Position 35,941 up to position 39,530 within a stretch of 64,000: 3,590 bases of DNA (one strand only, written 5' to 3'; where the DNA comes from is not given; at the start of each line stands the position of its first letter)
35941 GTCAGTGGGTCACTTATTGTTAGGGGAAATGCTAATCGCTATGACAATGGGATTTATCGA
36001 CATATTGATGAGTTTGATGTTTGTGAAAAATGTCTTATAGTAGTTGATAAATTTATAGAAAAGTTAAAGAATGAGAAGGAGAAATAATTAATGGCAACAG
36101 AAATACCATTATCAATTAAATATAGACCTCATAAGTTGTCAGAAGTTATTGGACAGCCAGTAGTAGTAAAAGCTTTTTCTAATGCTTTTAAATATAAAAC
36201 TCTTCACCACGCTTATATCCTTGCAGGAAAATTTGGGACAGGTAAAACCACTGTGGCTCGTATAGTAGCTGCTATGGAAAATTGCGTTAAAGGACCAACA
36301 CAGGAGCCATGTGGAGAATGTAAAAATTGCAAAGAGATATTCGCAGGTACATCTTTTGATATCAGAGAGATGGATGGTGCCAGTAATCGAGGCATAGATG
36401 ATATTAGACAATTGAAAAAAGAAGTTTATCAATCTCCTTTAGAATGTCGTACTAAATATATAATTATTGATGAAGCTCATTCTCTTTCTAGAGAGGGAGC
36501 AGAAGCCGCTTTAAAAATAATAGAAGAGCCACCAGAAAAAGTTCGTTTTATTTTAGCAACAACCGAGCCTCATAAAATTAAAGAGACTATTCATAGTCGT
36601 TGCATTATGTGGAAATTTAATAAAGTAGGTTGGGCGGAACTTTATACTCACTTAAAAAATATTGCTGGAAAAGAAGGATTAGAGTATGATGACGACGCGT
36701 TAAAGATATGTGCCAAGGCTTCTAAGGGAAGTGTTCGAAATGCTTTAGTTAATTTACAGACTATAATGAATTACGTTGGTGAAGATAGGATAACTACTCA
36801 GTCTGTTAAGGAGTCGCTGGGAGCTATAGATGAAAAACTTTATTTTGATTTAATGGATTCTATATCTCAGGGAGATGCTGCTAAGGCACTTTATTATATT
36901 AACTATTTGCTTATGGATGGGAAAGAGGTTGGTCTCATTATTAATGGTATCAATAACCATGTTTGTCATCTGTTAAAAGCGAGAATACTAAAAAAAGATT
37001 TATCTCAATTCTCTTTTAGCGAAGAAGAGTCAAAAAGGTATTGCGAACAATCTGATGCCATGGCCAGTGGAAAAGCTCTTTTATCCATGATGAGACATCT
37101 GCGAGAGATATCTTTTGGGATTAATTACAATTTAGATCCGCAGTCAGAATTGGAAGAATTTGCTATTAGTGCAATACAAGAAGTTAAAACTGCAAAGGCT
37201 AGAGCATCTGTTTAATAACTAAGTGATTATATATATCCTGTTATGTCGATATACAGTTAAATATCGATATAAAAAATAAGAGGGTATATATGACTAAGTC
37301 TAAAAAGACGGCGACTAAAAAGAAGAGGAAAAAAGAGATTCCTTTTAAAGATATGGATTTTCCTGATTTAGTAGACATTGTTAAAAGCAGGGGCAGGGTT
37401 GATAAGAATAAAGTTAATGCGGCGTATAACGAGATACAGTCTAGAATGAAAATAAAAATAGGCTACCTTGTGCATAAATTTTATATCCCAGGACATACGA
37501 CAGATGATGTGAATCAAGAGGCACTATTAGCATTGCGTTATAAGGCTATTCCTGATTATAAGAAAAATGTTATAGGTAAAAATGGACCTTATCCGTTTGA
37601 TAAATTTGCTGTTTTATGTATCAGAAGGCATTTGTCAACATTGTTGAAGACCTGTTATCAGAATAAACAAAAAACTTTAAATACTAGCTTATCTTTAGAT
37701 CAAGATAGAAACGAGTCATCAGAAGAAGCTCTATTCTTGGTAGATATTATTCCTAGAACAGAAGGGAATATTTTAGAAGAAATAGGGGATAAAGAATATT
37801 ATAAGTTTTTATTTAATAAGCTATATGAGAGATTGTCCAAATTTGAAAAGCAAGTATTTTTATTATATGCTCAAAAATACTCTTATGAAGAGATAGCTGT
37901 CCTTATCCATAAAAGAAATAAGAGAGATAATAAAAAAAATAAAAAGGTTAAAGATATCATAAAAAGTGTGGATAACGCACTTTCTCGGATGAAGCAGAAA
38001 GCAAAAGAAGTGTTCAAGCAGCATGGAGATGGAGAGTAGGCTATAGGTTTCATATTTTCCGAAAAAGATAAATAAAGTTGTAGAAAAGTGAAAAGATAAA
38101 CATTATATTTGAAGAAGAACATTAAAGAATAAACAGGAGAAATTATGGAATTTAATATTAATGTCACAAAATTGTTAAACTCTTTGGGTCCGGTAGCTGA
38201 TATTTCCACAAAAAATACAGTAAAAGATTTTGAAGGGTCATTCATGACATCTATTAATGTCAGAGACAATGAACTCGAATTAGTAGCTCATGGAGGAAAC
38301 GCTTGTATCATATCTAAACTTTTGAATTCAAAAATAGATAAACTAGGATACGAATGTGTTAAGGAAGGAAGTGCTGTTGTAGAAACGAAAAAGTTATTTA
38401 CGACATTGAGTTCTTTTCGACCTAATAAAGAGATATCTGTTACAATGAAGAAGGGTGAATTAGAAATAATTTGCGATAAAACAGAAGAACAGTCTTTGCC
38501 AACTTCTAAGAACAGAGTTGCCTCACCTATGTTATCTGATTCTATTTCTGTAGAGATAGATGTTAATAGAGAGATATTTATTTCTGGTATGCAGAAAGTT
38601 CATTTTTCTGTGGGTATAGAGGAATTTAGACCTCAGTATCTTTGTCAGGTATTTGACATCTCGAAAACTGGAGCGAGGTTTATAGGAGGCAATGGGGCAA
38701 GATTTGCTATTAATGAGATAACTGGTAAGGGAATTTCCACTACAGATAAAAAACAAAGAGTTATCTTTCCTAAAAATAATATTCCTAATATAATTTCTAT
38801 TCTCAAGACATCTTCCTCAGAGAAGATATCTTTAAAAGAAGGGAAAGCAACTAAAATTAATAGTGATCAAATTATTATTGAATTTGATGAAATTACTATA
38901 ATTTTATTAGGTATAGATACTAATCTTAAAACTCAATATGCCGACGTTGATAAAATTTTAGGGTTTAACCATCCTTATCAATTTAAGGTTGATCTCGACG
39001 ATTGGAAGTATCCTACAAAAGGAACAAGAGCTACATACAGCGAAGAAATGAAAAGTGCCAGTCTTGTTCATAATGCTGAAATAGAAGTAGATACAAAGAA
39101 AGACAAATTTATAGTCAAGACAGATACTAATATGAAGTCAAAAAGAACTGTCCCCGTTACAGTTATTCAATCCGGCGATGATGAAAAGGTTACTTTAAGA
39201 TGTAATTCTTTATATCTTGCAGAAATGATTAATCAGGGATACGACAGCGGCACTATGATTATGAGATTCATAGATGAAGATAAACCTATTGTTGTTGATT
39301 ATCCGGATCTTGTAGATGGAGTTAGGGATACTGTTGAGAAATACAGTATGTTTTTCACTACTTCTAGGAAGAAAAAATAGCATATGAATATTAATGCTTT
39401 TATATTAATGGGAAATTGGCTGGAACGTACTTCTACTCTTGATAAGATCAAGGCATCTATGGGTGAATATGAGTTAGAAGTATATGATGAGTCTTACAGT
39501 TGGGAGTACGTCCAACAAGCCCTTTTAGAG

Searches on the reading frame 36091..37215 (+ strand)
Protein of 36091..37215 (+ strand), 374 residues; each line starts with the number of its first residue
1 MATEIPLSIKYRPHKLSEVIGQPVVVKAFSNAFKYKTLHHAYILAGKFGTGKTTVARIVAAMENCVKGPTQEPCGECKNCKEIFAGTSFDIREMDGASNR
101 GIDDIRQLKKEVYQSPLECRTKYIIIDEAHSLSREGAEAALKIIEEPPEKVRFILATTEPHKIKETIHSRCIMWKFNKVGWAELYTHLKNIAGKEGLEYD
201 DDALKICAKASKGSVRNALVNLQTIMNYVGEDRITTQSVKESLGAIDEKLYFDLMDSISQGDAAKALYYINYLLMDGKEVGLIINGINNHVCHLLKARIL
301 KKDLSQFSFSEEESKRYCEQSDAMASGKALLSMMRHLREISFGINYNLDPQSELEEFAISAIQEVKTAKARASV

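Call 7: search_protein_families(library=phrogs, proteins=[window:36091-37215:+], max_evalue=0.001)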
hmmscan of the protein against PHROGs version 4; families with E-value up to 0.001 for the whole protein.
window:36091-37215:+ (374 aa): 5 families
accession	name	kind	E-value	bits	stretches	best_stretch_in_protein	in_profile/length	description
phrog_5846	-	DNA, RNA and nucleotide metabolism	2.6e-64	218.9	1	4-343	3-338/380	clamp loader of DNA polymerase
phrog_168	-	DNA, RNA and nucleotide metabolism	7.5e-31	109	1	7-261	11-238/314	clamp loader of DNA polymerase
phrog_11838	-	DNA, RNA and nucleotide metabolism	2.2e-26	94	2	89-262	66-239/420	clamp loader of DNA polymerase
phrog_22983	-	unknown function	7.1e-08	33.3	1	85-172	2-92/324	-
phrog_296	-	integration and excision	4.5e-06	26.6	1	46-241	325-517/626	DNA transposition protein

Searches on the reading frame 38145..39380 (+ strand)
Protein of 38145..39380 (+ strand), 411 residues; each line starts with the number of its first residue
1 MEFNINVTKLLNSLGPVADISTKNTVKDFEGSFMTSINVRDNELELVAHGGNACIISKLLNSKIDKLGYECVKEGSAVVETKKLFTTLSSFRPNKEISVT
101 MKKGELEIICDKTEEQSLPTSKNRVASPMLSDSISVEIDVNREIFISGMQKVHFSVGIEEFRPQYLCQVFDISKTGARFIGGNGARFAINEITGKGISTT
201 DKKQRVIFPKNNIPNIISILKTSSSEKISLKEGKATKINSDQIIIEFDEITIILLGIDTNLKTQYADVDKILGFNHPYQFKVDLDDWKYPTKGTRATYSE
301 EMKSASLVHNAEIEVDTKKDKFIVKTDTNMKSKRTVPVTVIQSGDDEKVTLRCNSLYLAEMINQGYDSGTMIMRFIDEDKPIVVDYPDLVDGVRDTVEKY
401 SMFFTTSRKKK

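Call 7: search_protein_families(library=phrogs, proteins=[window:38145-39380:+], max_evalue=0.001)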
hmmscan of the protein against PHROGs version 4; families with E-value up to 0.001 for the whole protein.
window:38145-39380:+ (411 aa): 1 family
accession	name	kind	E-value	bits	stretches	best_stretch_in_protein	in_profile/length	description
phrog_947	-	DNA, RNA and nucleotide metabolism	5.7e-15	56.1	1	1-388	3-352/368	DNA polymerase processivity factor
